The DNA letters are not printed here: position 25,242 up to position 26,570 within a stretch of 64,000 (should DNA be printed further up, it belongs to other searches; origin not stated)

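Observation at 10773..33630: Wzx/Wzy capsule locus with almost no glycosyltransferases but many amide- and acyl-forming enzymes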

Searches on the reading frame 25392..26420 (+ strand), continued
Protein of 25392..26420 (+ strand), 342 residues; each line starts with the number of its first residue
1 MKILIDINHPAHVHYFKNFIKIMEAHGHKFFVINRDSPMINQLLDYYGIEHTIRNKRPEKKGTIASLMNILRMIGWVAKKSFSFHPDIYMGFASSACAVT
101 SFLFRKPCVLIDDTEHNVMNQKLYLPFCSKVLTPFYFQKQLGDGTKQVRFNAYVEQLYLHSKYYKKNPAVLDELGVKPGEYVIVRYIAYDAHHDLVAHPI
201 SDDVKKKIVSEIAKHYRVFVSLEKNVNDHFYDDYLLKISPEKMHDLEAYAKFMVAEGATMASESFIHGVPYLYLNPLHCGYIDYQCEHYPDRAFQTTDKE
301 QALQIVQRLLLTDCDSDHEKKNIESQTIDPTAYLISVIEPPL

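Call 35: search_protein_families(library=pfam, proteins=[L050:8844-9980:+, L050:11132-12796:+, L045:8839-9993:+, L045:7404-8108:+, L032:9138-10001:+, L032:11083-12147:+, L042:8991-10001:+, L070:9262-9984:+, L070:11083-12579:+, L033:9114-9971:+], max_evalue=0.001)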
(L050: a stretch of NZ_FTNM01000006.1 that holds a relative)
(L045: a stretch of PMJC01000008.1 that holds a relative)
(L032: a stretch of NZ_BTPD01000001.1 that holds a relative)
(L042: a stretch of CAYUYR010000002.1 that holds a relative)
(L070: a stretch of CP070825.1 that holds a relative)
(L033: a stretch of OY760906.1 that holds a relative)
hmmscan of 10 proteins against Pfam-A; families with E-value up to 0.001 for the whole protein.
L050:8844-9980:+ (379 aa): 5 families
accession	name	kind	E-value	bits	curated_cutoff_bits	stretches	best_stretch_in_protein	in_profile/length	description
PF13692.12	Glyco_trans_1_4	-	5.7e-18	66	27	1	217-314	46-141/142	Glycosyl transferases group 1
PF00534.26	Glycos_transf_1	-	8.2e-17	61.7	26.4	1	239-319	81-162/172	Glycosyl transferases group 1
PF13439.12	Glyco_transf_4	-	5e-10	40.1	28.5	1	56-181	34-169/170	Glycosyltransferase Family 4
PF13579.12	Glyco_trans_4_4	-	1.8e-07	32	29.7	1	52-140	32-117/158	Glycosyl transferase 4-like domain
PF13477.12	Glyco_trans_4_2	-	1.5e-05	25.6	23.4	1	39-122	22-110/139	Glycosyl transferase 4-like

L050:11132-12796:+ (555 aa): 1 family
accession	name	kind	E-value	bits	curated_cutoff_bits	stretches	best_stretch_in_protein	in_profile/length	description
PF13480.13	Acetyltransf_6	-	6.2e-13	49.6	22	1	186-324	8-142/143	Acetyltransferase (GNAT) domain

L045:8839-9993:+ (385 aa): 2 families
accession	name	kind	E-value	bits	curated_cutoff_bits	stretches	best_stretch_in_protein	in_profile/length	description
PF06508.19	QueC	-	0.00011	22.2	22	1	70-134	2-64/210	Queuosine biosynthesis protein QueC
PF01171.26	ATP_bind_3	-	0.00089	19.5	27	0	70-130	2-68/182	PP-loop family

L045:7404-8108:+ (235 aa): 3 families
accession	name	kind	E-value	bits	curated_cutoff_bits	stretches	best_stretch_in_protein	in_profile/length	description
PF00117.34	GATase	-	3.5e-24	86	22.8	1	36-232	2-186/190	Glutamine amidotransferase class-I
PF01174.25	SNO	-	3.3e-07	30.8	27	1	48-223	12-174/188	SNO glutamine amidotransferase family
PF07722.19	Peptidase_C26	-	6.2e-07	29.8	20.5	0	96-119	96-119/219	Peptidase C26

L032:9138-10001:+ (288 aa): 2 families
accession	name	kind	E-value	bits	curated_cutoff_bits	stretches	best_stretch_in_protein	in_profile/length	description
PF00535.33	Glycos_transf_2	-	2.5e-22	80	23.3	1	11-148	1-129/168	Glycosyl transferase family 2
PF13641.12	Glyco_tranf_2_3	-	2.1e-06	28.4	27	1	10-169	3-154/230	Glycosyltransferase like family 2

L032:11083-12147:+ (355 aa): 1 family
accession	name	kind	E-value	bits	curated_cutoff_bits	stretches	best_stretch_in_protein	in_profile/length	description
PF02397.22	Bac_transf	-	1.4e-25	90.3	27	1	196-348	37-178/179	Bacterial sugar transferase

L042:8991-10001:+ (337 aa): 2 families
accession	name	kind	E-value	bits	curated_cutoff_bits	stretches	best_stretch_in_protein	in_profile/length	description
PF00535.33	Glycos_transf_2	-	9.2e-25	88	23.3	1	29-193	1-164/168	Glycosyl transferase family 2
PF13641.12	Glyco_tranf_2_3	-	0.00011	22.7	27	1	28-134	3-112/230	Glycosyltransferase like family 2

L070:9262-9984:+ (241 aa): 5 families
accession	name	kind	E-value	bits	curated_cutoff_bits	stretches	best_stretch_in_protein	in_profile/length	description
PF08241.18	Methyltransf_11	-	2.4e-10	41.3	21.2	1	50-123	1-74/95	Methyltransferase domain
PF13649.12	Methyltransf_25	-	2e-07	32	27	1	49-122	1-81/97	Methyltransferase domain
PF08242.18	Methyltransf_12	-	2.5e-06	28.5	30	1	50-125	1-81/98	Methyltransferase domain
PF13489.12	Methyltransf_23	-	3.2e-05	24.2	27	1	43-129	20-105/164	Methyltransferase domain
PF13847.12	Methyltransf_31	-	8.8e-05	22.7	27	1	47-148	5-96/145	Methyltransferase domain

L070:11083-12579:+ (499 aa): 2 families
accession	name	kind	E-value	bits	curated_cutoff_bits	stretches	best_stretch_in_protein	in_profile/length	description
PF02397.22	Bac_transf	-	1.7e-66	223.6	27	1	309-489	1-174/179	Bacterial sugar transferase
PF13727.12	CoA_binding_3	-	1.9e-10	41.4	25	1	67-184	6-119/175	CoA-binding domain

L033:9114-9971:+ (286 aa): 1 family
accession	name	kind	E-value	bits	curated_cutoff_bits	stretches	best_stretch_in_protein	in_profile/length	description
PF00535.33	Glycos_transf_2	-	3.8e-09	37.1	23.3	1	11-173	3-150/168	Glycosyl transferase family 2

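Call 37: search_solved_structures(query=A2, max_evalue=10, show_alignments=3)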
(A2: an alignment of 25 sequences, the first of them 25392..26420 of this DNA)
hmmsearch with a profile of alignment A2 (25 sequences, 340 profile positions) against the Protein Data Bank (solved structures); distinct sequences matched with E-value up to 10: 0.

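Call 86: search_protein_families(library=pfam, proteins=[L045:3446-4549:+, L045:4628-5629:+, L045:5663-7486:+, L045:8112-8720:+, L045:11662-12255:+, L045:12831-13922:+, L021:9073-10332:+, L021:6871-8001:+, L035:11682-12782:+, L031:3890-4966:+], max_evalue=0.001)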
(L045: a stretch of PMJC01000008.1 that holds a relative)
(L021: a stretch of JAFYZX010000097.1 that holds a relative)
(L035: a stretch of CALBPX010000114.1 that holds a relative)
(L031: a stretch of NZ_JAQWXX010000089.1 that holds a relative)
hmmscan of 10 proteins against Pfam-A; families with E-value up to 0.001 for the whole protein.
L045:3446-4549:+ (368 aa): 2 families
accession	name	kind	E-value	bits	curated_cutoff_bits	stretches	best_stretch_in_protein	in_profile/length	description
PF13692.12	Glyco_trans_1_4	-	2.4e-10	41.2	27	1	185-328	3-138/142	Glycosyl transferases group 1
PF00534.26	Glycos_transf_1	-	5e-09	36.4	26.4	1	182-320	14-146/172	Glycosyl transferases group 1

L045:4628-5629:+ (334 aa): 5 families
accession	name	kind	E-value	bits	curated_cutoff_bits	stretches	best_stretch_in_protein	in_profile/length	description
PF13692.12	Glyco_trans_1_4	-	1.3e-14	55.1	27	1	220-294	67-141/142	Glycosyl transferases group 1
PF13439.12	Glyco_transf_4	-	5.1e-14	53.1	28.5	1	56-162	46-169/170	Glycosyltransferase Family 4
PF00534.26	Glycos_transf_1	-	2.6e-12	47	26.4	1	219-294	81-157/172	Glycosyl transferases group 1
PF13477.12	Glyco_trans_4_2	-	8.4e-07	29.7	23.4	1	45-117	38-114/139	Glycosyl transferase 4-like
PF13579.12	Glyco_trans_4_4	-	1.9e-05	25.5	29.7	1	65-115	54-107/158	Glycosyl transferase 4-like domain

L045:5663-7486:+ (608 aa): 3 families
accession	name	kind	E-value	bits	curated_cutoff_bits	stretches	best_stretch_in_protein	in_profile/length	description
PF00733.27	Asn_synthase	-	5e-68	230.8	21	1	242-604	3-354/354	Asparagine synthase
PF13537.11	GATase_7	-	3.5e-44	150.2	25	1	49-166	3-122/123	Glutamine amidotransferase domain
PF13522.11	GATase_6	-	1.4e-40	138.8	27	1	32-161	1-130/130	Glutamine amidotransferase domain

L045:8112-8720:+ (203 aa): 1 family
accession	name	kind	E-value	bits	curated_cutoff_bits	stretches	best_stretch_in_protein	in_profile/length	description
PF00977.27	His_biosynth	-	4.7e-43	147.7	23.6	1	6-178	1-171/228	Histidine biosynthesis protein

L045:11662-12255:+ (198 aa): 0 families

L045:12831-13922:+ (364 aa): 2 families
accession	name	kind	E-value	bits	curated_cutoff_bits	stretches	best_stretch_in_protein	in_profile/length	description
PF07804.18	HipA_C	-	5.9e-48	163.8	30.5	1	162-362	2-210/213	HipA-like C-terminal domain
PF13657.11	Couple_hipA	-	1e-16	61.7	22.5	1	13-119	2-98/99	HipA N-terminal domain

L021:9073-10332:+ (420 aa): 1 family
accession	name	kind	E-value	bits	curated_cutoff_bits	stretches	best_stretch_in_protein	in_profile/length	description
PF14907.12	NTP_transf_5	-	3e-36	125.7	31.2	1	52-303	2-236/249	Uncharacterised nucleotidyltransferase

L021:6871-8001:+ (377 aa): 0 families

L035:11682-12782:+ (367 aa): 2 families
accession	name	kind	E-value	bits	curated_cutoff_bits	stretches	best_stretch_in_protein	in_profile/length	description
PF13449.12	Phytase-like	-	3.1e-33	116.3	27.6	1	52-348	2-281/284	Esterase-like activity of phytase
PF06977.17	SdiA-regulated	-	0.00019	21.2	21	1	143-206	76-140/249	SdiA-regulated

L031:3890-4966:+ (359 aa): 3 families
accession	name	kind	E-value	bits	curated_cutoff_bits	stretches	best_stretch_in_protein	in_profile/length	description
PF00483.29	NTP_transferase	-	4.8e-34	118.5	21.2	1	137-355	3-238/245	Nucleotidyl transferase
PF00571.33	CBS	-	4e-12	46.7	24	0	17-61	11-56/57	CBS domain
PF12804.13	NTP_transf_3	-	2.7e-09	37.9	27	1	136-267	1-126/160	MobA-like NTP transferase domain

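Call 100: search_protein_families(library=pfam, proteins=[window:25392-26420:+], max_evalue=10)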
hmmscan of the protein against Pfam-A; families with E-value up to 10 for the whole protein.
window:25392-26420:+ (342 aa): 2 families
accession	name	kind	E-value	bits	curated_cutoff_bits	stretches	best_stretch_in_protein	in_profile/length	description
PF04007.18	DUF354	-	1.8e-18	67.2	22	1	1-315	1-325/349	Protein of unknown function (DUF354)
PF07731.20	Cu-oxidase_2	-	0.58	10.4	20.4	0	161-191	80-109/137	Multicopper oxidase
